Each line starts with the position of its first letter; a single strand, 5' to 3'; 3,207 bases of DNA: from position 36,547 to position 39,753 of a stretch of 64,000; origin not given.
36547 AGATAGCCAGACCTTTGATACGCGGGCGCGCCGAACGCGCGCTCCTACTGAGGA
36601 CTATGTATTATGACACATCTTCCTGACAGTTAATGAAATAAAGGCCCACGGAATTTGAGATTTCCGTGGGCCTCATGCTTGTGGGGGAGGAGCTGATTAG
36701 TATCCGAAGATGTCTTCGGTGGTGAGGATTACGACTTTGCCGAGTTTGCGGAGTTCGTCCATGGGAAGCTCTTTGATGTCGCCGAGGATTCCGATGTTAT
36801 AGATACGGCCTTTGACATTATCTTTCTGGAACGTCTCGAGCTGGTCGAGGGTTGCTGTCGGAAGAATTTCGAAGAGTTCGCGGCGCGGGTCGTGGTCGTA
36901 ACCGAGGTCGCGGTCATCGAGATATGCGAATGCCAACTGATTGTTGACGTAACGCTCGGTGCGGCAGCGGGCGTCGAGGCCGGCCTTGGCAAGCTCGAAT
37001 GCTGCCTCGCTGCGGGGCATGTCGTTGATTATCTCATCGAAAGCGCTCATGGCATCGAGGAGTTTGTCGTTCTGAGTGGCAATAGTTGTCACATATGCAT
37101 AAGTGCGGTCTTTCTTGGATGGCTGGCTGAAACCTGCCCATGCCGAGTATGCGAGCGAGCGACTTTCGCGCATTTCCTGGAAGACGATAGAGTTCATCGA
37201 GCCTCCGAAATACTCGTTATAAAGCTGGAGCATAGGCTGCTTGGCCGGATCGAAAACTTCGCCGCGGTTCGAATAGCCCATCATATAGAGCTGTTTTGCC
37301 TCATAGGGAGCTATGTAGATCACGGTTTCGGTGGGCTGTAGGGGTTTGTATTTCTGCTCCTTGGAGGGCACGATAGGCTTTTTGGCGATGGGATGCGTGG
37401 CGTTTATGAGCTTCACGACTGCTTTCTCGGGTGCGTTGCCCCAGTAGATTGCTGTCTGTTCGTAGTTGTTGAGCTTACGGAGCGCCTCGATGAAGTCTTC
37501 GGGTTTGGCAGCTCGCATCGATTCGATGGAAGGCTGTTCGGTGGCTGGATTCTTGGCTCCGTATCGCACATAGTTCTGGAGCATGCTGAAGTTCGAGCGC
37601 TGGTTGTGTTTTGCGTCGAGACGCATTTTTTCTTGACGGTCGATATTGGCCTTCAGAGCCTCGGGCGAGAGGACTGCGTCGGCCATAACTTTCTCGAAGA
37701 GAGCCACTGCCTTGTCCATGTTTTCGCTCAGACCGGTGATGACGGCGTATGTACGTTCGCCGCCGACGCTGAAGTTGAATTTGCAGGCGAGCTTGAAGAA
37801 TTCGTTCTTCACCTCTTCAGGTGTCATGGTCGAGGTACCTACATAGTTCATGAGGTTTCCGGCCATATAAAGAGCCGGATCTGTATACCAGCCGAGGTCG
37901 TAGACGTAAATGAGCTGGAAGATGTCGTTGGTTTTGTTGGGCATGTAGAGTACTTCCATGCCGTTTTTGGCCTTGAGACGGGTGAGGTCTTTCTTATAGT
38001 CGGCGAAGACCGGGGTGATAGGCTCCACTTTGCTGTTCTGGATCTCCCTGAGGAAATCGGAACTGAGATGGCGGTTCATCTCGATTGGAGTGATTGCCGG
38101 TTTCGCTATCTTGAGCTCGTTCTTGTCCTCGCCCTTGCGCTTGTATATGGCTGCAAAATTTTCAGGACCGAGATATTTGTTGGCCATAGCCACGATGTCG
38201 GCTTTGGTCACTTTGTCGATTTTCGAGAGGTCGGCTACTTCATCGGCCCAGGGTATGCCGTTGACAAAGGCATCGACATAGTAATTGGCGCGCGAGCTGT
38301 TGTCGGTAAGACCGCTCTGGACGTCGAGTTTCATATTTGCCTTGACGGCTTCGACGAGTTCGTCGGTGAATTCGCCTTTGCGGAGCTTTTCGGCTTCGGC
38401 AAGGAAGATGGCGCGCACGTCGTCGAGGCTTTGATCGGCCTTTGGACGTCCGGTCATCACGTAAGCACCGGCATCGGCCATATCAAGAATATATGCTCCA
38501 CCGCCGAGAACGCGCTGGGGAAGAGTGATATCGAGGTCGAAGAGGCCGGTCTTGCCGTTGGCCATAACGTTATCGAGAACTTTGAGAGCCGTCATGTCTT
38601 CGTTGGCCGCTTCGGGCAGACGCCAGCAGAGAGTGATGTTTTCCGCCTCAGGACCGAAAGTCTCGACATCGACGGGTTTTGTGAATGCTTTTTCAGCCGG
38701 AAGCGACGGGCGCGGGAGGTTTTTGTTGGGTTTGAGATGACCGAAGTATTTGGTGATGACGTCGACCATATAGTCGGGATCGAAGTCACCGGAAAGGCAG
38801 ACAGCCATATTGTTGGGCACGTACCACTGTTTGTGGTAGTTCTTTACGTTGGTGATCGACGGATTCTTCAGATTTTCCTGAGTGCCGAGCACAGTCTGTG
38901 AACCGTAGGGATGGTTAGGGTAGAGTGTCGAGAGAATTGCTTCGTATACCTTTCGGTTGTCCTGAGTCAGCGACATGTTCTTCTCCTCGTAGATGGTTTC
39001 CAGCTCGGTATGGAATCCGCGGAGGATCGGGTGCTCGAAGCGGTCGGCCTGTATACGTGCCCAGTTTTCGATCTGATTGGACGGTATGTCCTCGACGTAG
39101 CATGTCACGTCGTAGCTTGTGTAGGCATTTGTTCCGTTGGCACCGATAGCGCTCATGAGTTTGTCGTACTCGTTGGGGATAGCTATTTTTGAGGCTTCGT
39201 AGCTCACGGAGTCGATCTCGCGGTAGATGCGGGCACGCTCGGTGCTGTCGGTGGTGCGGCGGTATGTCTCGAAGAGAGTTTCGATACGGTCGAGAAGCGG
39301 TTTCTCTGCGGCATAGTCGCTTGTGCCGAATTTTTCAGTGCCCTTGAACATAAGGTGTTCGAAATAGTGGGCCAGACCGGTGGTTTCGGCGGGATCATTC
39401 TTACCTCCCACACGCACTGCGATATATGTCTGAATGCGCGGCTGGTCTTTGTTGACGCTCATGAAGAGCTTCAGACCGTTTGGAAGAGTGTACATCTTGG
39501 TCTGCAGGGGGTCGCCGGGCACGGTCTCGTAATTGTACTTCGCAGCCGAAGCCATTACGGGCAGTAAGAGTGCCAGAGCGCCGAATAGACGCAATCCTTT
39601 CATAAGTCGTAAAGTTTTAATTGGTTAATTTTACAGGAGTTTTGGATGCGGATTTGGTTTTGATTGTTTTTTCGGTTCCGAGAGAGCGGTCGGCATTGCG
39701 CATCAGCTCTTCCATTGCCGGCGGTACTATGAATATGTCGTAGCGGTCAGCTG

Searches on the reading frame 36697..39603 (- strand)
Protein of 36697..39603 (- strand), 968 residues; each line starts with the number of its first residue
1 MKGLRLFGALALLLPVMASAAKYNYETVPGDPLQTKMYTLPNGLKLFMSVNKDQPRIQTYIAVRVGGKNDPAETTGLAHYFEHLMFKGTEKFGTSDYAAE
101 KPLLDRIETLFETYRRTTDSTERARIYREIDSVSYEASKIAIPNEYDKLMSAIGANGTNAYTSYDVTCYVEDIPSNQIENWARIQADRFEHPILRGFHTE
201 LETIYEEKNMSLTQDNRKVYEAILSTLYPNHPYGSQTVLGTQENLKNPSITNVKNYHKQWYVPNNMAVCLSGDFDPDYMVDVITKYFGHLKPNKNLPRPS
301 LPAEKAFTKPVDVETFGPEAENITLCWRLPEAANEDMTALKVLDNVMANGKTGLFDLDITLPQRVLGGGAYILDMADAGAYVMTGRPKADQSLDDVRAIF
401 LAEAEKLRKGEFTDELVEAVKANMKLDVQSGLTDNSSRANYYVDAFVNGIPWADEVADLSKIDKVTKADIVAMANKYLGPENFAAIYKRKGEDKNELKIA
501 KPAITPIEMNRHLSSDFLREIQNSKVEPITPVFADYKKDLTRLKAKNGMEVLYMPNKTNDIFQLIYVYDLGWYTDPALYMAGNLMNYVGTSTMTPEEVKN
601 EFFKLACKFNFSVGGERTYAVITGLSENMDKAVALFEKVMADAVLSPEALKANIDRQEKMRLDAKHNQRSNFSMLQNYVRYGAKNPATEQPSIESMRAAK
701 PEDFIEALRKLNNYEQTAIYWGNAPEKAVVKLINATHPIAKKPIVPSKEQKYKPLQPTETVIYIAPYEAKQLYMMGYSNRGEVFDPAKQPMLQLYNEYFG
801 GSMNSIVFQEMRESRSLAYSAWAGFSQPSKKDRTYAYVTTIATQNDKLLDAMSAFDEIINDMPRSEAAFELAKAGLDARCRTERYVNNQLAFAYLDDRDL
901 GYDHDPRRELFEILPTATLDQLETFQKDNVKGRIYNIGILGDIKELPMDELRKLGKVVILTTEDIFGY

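Call 12: find_encoding_contigs(protein=window:36697-39603:-, flank=4000, max_places=10)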
Protein window:36697-39603:- (968 aa): 5 contigs read that carry it; 1 place shown.
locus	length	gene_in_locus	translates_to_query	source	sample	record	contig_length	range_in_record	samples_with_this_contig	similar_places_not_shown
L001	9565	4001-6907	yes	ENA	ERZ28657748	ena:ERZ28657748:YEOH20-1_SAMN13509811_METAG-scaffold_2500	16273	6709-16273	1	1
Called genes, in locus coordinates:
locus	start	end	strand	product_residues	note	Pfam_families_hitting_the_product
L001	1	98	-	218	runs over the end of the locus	-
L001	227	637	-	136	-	-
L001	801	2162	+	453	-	PF13145:Rotamase_2 (faint), PF00639:Rotamase, PF13616:Rotamase_3, PF00639:Rotamase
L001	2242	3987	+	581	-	PF03968:LptD_N (faint), PF13100:OstA_2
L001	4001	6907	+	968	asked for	PF00675:Peptidase_M16 (weak), PF05193:Peptidase_M16_C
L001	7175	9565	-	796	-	?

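Call 13: search_protein_families(library=pfam, proteins=[window:36697-39603:-])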
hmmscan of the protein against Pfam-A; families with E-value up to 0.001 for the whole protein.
window:36697-39603:- (968 aa): 2 families
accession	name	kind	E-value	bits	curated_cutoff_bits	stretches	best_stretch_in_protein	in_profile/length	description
PF05193.26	Peptidase_M16_C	-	5.9e-35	121.2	23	2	251-423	5-180/181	Peptidase M16 inactive domain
PF00675.25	Peptidase_M16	-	3e-19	69.8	22.3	2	53-96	9-52/149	Insulinase (Peptidase family M16)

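Call 14: find_homologous_proteins(query=window:36697-39603:-, max_evalue=1e-50)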
Query window:36697-39603:- (968 aa): 8000 proteins with E <= 1e-50 among 8000 candidates; the best 120 are listed.
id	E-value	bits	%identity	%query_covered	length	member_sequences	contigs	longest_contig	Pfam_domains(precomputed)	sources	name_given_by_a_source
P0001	0.0e+0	2164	98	99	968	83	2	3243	PF00675.26,PF05193.27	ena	-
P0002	0.0e+0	2091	94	100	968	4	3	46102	PF00675.26,PF05193.27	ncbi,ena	-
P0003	0.0e+0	1969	88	100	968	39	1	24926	PF00675.26,PF05193.27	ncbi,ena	-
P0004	0.0e+0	1901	84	100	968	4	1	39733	PF00675.26,PF05193.27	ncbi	-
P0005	0.0e+0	1700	76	100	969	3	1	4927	PF00675.26,PF05193.27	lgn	-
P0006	0.0e+0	1694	75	100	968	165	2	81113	PF00675.26,PF05193.27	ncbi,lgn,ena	-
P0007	0.0e+0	1681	75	99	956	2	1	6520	PF00675.26,PF05193.27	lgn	-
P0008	0.0e+0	1552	71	98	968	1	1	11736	PF00675.26,PF05193.27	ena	-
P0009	0.0e+0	1552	70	99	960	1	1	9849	PF00675.26,PF05193.27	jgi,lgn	-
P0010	0.0e+0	1546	70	99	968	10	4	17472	PF00675.26,PF05193.27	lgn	-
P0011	0.0e+0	1531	69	99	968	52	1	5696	PF00675.26,PF05193.27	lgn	-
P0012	0.0e+0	1529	69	100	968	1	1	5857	PF00675.26,PF05193.27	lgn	-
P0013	0.0e+0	1525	70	98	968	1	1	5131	PF00675.26,PF05193.27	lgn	-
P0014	0.0e+0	1524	68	100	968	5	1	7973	PF00675.26,PF05193.27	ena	-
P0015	0.0e+0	1523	69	100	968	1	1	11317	PF00675.26,PF05193.27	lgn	-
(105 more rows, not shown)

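Call 15: find_encoding_contigs(protein=P0002, flank=3000, max_places=4)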
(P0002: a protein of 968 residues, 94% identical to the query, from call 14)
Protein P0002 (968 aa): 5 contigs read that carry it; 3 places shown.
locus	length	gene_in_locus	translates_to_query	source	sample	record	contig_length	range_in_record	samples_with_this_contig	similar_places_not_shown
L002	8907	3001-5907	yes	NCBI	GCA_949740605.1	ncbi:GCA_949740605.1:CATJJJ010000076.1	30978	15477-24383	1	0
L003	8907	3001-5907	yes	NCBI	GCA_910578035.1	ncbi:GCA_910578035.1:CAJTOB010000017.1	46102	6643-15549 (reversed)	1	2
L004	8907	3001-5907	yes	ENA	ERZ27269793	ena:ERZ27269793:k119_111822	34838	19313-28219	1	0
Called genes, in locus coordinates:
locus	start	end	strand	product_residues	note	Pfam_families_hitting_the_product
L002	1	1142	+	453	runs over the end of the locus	PF13145:Rotamase_2 (faint), PF00639:Rotamase, PF13616:Rotamase_3, PF00639:Rotamase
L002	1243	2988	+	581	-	PF13100:OstA_2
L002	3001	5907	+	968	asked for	PF00675:Peptidase_M16 (weak), PF05193:Peptidase_M16_C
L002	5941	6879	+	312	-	PF01040:UbiA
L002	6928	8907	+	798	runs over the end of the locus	PF00912:Transgly, PF28500:PBP_middle, PF00905:Transpeptidase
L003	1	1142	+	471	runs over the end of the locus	PF13145:Rotamase_2 (faint), PF13616:Rotamase_3, PF00639:Rotamase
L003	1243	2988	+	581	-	PF13100:OstA_2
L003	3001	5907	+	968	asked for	PF00675:Peptidase_M16 (weak), PF05193:Peptidase_M16_C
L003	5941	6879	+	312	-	PF01040:UbiA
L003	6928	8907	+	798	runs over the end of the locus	PF00912:Transgly, PF28500:PBP_middle, PF00905:Transpeptidase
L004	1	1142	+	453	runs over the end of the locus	PF13145:Rotamase_2 (faint), PF00639:Rotamase, PF13616:Rotamase_3, PF00639:Rotamase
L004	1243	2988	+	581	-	PF13100:OstA_2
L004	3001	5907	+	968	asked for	PF00675:Peptidase_M16 (weak), PF05193:Peptidase_M16_C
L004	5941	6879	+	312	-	PF01040:UbiA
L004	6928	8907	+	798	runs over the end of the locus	PF00912:Transgly, PF28500:PBP_middle, PF00905:Transpeptidase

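Call 16: find_encoding_contigs(protein=P0003, flank=3000, max_places=4)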
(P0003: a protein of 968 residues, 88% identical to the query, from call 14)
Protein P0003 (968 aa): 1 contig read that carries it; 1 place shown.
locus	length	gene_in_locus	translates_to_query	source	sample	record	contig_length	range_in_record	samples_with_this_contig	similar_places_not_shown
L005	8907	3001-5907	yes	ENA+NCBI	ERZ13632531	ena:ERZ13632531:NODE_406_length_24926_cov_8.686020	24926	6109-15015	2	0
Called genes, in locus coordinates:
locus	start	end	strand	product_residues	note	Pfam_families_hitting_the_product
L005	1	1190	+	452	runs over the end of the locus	PF13145:Rotamase_2 (faint), PF00639:Rotamase, PF13616:Rotamase_3, PF00639:Rotamase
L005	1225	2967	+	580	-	PF03968:LptD_N (faint), PF13100:OstA_2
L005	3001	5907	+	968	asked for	PF00675:Peptidase_M16 (faint), PF05193:Peptidase_M16_C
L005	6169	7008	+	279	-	PF01040:UbiA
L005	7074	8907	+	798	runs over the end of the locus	PF00912:Transgly, PF28500:PBP_middle, PF00905:Transpeptidase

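Call 17: find_encoding_contigs(protein=P0004, flank=3000, max_places=4)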
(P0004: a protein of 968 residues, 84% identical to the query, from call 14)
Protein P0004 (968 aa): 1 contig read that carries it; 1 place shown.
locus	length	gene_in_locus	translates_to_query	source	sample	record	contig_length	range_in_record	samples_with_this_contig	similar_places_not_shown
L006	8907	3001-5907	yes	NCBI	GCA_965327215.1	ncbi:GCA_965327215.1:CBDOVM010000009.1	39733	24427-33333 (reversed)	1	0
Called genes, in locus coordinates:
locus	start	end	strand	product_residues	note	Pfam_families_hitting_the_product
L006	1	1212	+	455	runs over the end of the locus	PF13145:Rotamase_2 (faint), PF00639:Rotamase, PF13616:Rotamase_3, PF00639:Rotamase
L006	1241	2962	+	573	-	PF03968:LptD_N (faint), PF13100:OstA_2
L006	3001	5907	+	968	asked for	PF00675:Peptidase_M16 (weak), PF05193:Peptidase_M16_C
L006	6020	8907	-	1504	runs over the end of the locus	PF25523:Ig_RIMBP2 (faint), PF07705:CARDB (faint), PF07675:Cleaved_Adhesin (faint), PF18370:RGI_lyase (weak)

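Call 18: find_encoding_contigs(protein=P0006, flank=3000, max_places=4)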
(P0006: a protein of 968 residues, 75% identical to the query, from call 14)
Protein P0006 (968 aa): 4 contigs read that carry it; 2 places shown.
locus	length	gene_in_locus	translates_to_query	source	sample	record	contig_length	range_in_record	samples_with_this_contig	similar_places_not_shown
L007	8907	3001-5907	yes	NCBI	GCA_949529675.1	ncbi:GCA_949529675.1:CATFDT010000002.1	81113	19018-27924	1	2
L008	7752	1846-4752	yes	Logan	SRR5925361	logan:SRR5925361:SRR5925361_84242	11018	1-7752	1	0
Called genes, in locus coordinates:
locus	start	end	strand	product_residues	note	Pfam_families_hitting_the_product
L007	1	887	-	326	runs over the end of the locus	-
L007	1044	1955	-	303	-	PF00892:EamA, PF06027:SLC35F (weak), PF00892:EamA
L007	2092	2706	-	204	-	-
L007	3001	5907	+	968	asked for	PF00675:Peptidase_M16 (weak), PF05193:Peptidase_M16_C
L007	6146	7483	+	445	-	PF13173:AAA_14, PF13635:DUF4143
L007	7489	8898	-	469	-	PF01235:Na_Ala_symp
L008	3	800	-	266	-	?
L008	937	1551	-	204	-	-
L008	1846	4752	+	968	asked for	PF00675:Peptidase_M16 (weak), PF05193:Peptidase_M16_C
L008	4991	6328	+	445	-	PF13173:AAA_14, PF13635:DUF4143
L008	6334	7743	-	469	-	PF01235:Na_Ala_symp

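Call 73: find_encoding_contigs(protein=P0001, flank=3000, max_places=6)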
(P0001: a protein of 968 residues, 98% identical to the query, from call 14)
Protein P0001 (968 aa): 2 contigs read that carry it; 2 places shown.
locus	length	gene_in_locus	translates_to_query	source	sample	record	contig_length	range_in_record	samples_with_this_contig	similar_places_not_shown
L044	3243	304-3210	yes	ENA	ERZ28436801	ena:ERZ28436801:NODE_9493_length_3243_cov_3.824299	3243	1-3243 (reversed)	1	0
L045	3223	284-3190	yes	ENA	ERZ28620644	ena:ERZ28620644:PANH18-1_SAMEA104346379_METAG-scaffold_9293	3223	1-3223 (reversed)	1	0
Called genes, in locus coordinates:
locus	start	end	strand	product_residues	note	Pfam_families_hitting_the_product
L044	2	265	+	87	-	?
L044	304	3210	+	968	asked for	PF00675:Peptidase_M16 (weak), PF05193:Peptidase_M16_C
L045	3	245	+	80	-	?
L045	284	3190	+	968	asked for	PF00675:Peptidase_M16 (weak), PF05193:Peptidase_M16_C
